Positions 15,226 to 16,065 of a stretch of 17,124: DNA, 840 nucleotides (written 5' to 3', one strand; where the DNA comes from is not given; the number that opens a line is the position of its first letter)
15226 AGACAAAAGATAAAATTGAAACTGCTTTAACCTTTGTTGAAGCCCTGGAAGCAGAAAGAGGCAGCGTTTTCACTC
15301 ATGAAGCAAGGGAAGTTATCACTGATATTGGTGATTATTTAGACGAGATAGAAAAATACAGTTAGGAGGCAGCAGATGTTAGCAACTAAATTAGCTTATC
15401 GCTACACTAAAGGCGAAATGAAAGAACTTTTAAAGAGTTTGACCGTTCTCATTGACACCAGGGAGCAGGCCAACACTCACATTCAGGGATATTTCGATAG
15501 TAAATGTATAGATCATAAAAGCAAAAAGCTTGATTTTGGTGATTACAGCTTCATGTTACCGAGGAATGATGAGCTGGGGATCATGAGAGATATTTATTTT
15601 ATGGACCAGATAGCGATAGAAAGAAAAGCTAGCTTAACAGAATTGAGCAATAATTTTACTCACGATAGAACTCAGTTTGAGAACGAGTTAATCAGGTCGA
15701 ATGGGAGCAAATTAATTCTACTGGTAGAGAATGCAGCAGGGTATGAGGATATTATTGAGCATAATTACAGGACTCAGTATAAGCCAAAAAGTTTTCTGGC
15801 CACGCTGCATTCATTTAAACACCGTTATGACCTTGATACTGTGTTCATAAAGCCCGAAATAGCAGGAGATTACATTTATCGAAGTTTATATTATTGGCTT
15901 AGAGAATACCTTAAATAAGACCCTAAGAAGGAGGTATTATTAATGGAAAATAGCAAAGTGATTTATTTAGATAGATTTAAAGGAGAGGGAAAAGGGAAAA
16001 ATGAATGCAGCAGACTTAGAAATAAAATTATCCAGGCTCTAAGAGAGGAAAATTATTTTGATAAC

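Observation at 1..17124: Whole window is an integrase-less, capsid-less 17-kb circular phage-derived element: candidate episomal phage satellite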

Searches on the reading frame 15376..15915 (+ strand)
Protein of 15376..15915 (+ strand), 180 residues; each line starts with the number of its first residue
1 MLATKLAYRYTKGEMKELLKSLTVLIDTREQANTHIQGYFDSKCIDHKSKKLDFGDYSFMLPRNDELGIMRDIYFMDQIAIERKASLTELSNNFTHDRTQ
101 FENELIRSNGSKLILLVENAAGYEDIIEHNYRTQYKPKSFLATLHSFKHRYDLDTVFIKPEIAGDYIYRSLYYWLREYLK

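Call 10: search_protein_families(library=pfam, max_evalue=0.01, proteins=[window:15376-15915:+])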
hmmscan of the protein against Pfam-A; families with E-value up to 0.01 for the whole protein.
window:15376-15915:+ (180 aa): 1 family
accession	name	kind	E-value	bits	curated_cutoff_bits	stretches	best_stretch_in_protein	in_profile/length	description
PF02732.21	ERCC4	-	4.6e-13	49.7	24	1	26-160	1-129/140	ERCC4 domain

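Call 13: search_protein_families(library=phrogs, max_evalue=0.001, proteins=[window:15376-15915:+])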
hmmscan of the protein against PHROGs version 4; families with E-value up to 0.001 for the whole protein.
window:15376-15915:+ (180 aa): 1 family
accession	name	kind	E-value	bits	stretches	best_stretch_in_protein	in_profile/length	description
phrog_3490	-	DNA, RNA and nucleotide metabolism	5.4e-59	200.1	1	14-180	1-171/175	ERCC4-type nuclease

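Call 31: find_related_loci(query=window:15376-15915:+, collection=viral_contigs, flank=10000)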
Query window:15376-15915:+ (180 aa) in viral_contigs; peptide patterns used: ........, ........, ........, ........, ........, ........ (x = any residue, [..] = any of these).
22 stretches matched a pattern; 21 encode a relative of the query (tblastn E <= 1e-3); 21 distinct loci.
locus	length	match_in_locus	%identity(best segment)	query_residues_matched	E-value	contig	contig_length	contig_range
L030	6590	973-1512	97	1-180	2e-118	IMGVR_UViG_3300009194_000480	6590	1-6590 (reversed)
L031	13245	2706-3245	94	1-180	2e-116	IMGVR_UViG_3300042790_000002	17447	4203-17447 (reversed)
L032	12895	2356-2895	95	1-180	1e-116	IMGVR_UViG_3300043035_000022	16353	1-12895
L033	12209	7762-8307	80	1-180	2e-96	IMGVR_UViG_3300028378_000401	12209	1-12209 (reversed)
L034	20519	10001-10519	54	6-179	2e-51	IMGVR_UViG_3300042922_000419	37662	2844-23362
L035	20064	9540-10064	50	4-179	7e-49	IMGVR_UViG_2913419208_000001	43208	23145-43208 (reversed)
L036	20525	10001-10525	49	4-179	2e-48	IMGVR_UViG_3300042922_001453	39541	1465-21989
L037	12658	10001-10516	50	8-180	2e-47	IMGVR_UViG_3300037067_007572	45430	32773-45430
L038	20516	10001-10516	48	8-180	6e-46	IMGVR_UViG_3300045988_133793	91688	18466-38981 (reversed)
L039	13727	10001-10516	48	8-180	6e-46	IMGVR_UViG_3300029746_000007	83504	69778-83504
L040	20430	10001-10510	30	16-178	4e-17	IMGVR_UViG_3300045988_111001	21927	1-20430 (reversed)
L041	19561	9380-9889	30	16-178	4e-17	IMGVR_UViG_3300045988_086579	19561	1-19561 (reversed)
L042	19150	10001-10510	30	16-178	4e-17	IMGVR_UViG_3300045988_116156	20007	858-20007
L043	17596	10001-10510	30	16-178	4e-17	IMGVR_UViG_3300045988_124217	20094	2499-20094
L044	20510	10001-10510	29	16-178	4e-17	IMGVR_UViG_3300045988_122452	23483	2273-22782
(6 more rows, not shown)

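Call 58: find_related_loci(query=window:15376-15915:+, collection=genome_contigs, flank=10000)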
Query window:15376-15915:+ (180 aa) in genome_contigs; peptide patterns used: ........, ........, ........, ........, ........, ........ (x = any residue, [..] = any of these).
58 stretches matched a pattern; 12 encode a relative of the query (tblastn E <= 1e-3); 12 distinct loci.
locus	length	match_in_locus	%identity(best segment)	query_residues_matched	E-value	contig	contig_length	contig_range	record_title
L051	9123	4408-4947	84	1-180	5e-103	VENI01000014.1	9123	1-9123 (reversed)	MAG: Bacillota bacterium isolate MES5 c_000000000924, whole genome shotgun sequence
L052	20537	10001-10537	72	2-180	3e-86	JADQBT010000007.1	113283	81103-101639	MAG: Halanaerobiales bacterium isolate Soudan_29 NODE_112_length_113283_cov_30.465291, whole genome shotgun sequence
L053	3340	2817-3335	68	8-180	8e-79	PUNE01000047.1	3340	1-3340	MAG: Halobacteroidaceae bacterium isolate B1Sed10_204 B1-Sed10-C49181, whole genome shotgun sequence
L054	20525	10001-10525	73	6-180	1e-77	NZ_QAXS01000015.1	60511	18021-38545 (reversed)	Halanaerobium saccharolyticum strain WC1 Ga0213556_115, whole genome shotgun sequence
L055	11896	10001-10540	59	1-180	3e-71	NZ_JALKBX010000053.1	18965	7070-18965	Natroniella acetigena strain Z-7937 Nacet_53, whole genome shotgun sequence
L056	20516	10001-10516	59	8-180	3e-66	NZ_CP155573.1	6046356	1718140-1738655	Sporomusa silvacetica DSM 10669 chromosome, complete genome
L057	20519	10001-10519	56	8-180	6e-62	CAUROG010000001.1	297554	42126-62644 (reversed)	MAG TPA_asm: uncultured Pelosinus sp. isolate ERR9968768_bin.30_MetaWRAP_v1.3_MAG genome assembly, contig: ERZ21616018.2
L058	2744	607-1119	51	8-180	3e-52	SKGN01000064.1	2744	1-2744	MAG: Bacilli bacterium isolate CSBr16_146 CSBr16-76238, whole genome shotgun sequence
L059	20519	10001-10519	52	6-179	4e-50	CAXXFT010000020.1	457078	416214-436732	MAG: uncultured Sedimentibacter sp. isolate 90ad4bd6-3e3f-41ea-a839-0ac70987d3d1 genome assembly, contig: contig_20, who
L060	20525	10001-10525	50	4-179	3e-49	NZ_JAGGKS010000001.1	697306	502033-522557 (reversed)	Sedimentibacter acidaminivorans strain DSM 24004 Ga0454127_01, whole genome shotgun sequence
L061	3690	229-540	39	16-126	6e-19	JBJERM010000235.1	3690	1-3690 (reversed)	MAG: Ruminiclostridium sp. isolate EHIM01_bin.006 NODE_5076_length_3690_cov_6.204127, whole genome shotgun sequence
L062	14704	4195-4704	29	16-178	4e-17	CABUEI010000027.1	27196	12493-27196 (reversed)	MAG TPA_asm: uncultured Ruminococcaceae bacterium isolate MGYG-HGUT-03927 genome assembly, contig: GUT_GENOME250816_27,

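Call 97: search_protein_families(library=pfam, max_evalue=0.001, proteins=[L052:10800-11621:+, L052:11624-12265:+, L052:12741-13448:+, L052:14662-15105:+, L052:15173-15676:+, L052:16280-16546:+, L052:16715-16993:+, L052:17378-18592:+, L052:18907-19791:+, L052:19784-20284:+])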
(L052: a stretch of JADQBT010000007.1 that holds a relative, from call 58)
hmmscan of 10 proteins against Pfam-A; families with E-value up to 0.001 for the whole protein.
L052:10800-11621:+ (274 aa): 3 families
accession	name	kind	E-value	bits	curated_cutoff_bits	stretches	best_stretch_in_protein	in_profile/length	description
PF00574.28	CLP_protease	-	1.1e-24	87.7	20.2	1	68-201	46-181/182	Clp protease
PF25145.1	NfeD1b_N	-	0.00017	21.7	40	1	61-128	24-91/189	NfeD1b, N-terminal domain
PF01972.22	SDH_protease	-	0.00022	20.8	31.3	1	71-129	94-152/286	ClpP-like SDH-type serine proteinase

L052:11624-12265:+ (214 aa): 0 families

L052:12741-13448:+ (236 aa): 0 families

L052:14662-15105:+ (148 aa): 0 families

L052:15173-15676:+ (168 aa): 0 families

L052:16280-16546:+ (89 aa): 1 family
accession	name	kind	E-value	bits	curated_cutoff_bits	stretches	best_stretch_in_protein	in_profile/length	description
PF12728.13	HTH_17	-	5.7e-07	30.1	27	1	29-73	2-46/51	Helix-turn-helix domain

L052:16715-16993:+ (93 aa): 0 families

L052:17378-18592:+ (405 aa): 2 families
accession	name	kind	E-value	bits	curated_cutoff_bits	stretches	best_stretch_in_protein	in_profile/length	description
PF00589.27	Phage_integrase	-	8.3e-28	97.7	27.1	1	197-376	10-171/172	Phage integrase family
PF14659.12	Phage_int_SAM_3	-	2e-11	44.4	22.6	1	71-125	3-57/58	Phage integrase, N-terminal SAM-like domain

L052:18907-19791:+ (295 aa): 1 family
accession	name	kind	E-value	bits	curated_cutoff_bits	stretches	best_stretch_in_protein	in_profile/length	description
PF00398.26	RrnaAD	-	1.1e-62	212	24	1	25-286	7-258/263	Ribosomal RNA adenine dimethylase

L052:19784-20284:+ (167 aa): 1 family
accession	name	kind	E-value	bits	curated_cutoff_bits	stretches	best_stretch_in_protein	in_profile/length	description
PF04308.18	RNaseH_like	-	5.4e-53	179.3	25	1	23-167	1-145/145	Ribonuclease H-like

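Call 99: search_protein_families(library=phrogs, max_evalue=0.001, proteins=[L052:10800-11621:+, L052:11624-12265:+, L052:12297-12638:+, L052:12741-13448:+, L052:13492-13812:+, L052:13973-14281:+, L052:14662-15105:+, L052:15173-15676:+, L052:5599-6759:-, L052:7540-8409:+])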
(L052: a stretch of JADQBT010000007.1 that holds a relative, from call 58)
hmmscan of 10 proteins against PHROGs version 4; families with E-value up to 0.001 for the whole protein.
L052:10800-11621:+ (274 aa): 13 families
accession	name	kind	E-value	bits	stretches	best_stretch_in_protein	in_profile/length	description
phrog_94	-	head and packaging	3.2e-50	173.2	1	24-266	73-316/622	head maturation protease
phrog_2976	-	head and packaging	6e-40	139.1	1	18-256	7-240/394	head maturation protease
phrog_1684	-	head and packaging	1.4e-35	124.1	1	30-206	39-205/284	head maturation protease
phrog_133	-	head and packaging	4.5e-31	109.2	1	59-230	38-198/668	head maturation protease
phrog_3348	-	unknown function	1.1e-26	95.1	1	66-200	65-199/386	-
phrog_1827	-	other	9.1e-19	68.6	1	70-187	54-171/202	ATP-dependent protease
phrog_53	-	head and packaging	4.9e-15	56.7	1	62-202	111-282/583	head maturation protease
phrog_23753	-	head and packaging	2.9e-11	44.5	1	57-210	35-187/298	head maturation protease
phrog_5410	-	other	2e-10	41.4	1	70-161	57-148/323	ATP-dependent protease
phrog_20705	-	head and packaging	3.1e-09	36.7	1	55-204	196-351/690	virion structural protein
phrog_33547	-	unknown function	5.1e-07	30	1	65-196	26-156/357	-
phrog_13984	-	unknown function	2.9e-05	25.2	1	67-128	59-120/123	-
phrog_26628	-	head and packaging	8.6e-05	23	1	71-180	69-178/290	head maturation protease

L052:11624-12265:+ (214 aa): 0 families

L052:12297-12638:+ (114 aa): 0 families

L052:12741-13448:+ (236 aa): 0 families

L052:13492-13812:+ (107 aa): 18 families
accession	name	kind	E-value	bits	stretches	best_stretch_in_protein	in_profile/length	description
phrog_119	-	DNA, RNA and nucleotide metabolism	1e-23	84.9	1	9-100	173-267/443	HNH endonuclease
phrog_144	-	DNA, RNA and nucleotide metabolism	2.3e-23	83.7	1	17-98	63-144/175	HNH endonuclease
phrog_589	-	DNA, RNA and nucleotide metabolism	2.1e-17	64.5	1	18-100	71-151/179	HNH endonuclease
phrog_5956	-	DNA, RNA and nucleotide metabolism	1.7e-16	61.1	1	18-98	39-118/138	HNH endonuclease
phrog_4581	-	head and packaging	4.9e-13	50.2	1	14-95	41-116/395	terminase small subunit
phrog_8446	-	DNA, RNA and nucleotide metabolism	1.1e-11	45.9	1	23-89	125-197/211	HNH endonuclease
phrog_8048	-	DNA, RNA and nucleotide metabolism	1.3e-10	42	1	8-93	146-231/273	HNH endonuclease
phrog_1271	-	DNA, RNA and nucleotide metabolism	3.5e-10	40.8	1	20-100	248-328/361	HNH endonuclease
phrog_2323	-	DNA, RNA and nucleotide metabolism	1.2e-09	39.2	1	16-90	14-86/113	HNH endonuclease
phrog_4321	-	DNA, RNA and nucleotide metabolism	4.4e-09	37.2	1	18-91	40-116/135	HNH endonuclease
phrog_333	-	DNA, RNA and nucleotide metabolism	1e-06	29.9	1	24-85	19-76/138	HNH endonuclease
phrog_7785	-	DNA, RNA and nucleotide metabolism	6.5e-06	27.2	1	28-100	60-121/147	HNH endonuclease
phrog_25061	-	DNA, RNA and nucleotide metabolism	8.1e-06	27.4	1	18-89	119-187/219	HNH endonuclease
phrog_16726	-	DNA, RNA and nucleotide metabolism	7.9e-05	23.5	1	25-81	80-134/308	HNH endonuclease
phrog_16986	-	unknown function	0.00013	22.7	1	21-82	3-60/248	-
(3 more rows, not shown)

L052:13973-14281:+ (103 aa): 4 families
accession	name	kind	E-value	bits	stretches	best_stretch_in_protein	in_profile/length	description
phrog_5110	-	head and packaging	9.9e-30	103.8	1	3-97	9-103/110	terminase small subunit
phrog_4151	-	DNA, RNA and nucleotide metabolism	8.9e-10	39.6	1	7-89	60-152/154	DNA binding protein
phrog_2343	-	head and packaging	9.8e-10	39.2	1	4-96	5-93/106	terminase small subunit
phrog_361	-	head and packaging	9.7e-07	30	1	3-96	6-101/129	terminase small subunit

L052:14662-15105:+ (148 aa): 0 families

L052:15173-15676:+ (168 aa): 1 family
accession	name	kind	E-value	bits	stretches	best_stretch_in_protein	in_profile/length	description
phrog_36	-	transcription regulation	4.2e-05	24.3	1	7-105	53-150/220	transcriptional regulator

L052:5599-6759:- (387 aa): 0 families

L052:7540-8409:+ (290 aa): 12 families
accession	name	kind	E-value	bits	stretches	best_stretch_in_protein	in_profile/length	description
phrog_2562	-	DNA, RNA and nucleotide metabolism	3.1e-21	77.3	1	4-276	8-264/290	replication initiation protein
phrog_20981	-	unknown function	1.3e-17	65.4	1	7-159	3-158/293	-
phrog_270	-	DNA, RNA and nucleotide metabolism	8.2e-15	56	1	53-276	64-266/383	replication initiation protein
phrog_16304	-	unknown function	4.7e-13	50.6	1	100-269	63-225/244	-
phrog_9327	-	DNA, RNA and nucleotide metabolism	1.4e-12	48.8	1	75-258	65-241/276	primosomal protein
phrog_26426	-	DNA, RNA and nucleotide metabolism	5.9e-11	43.3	1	163-278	120-237/272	replication protein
phrog_38715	-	unknown function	1.1e-09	39.3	1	5-276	3-259/269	-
phrog_18526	-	unknown function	2e-09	38.7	1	178-256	43-124/157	-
phrog_24189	-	unknown function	1.2e-08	36.3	1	7-124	18-145/151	-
phrog_3729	-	DNA, RNA and nucleotide metabolism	2.1e-08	34.8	1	179-256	243-323/356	replication initiation protein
phrog_1701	-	DNA, RNA and nucleotide metabolism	8.5e-08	33.3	1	121-275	156-315/323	DnaD-like helicase loader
phrog_20437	-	DNA, RNA and nucleotide metabolism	3.5e-05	24.5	1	7-203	11-212/212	DNA replication initiation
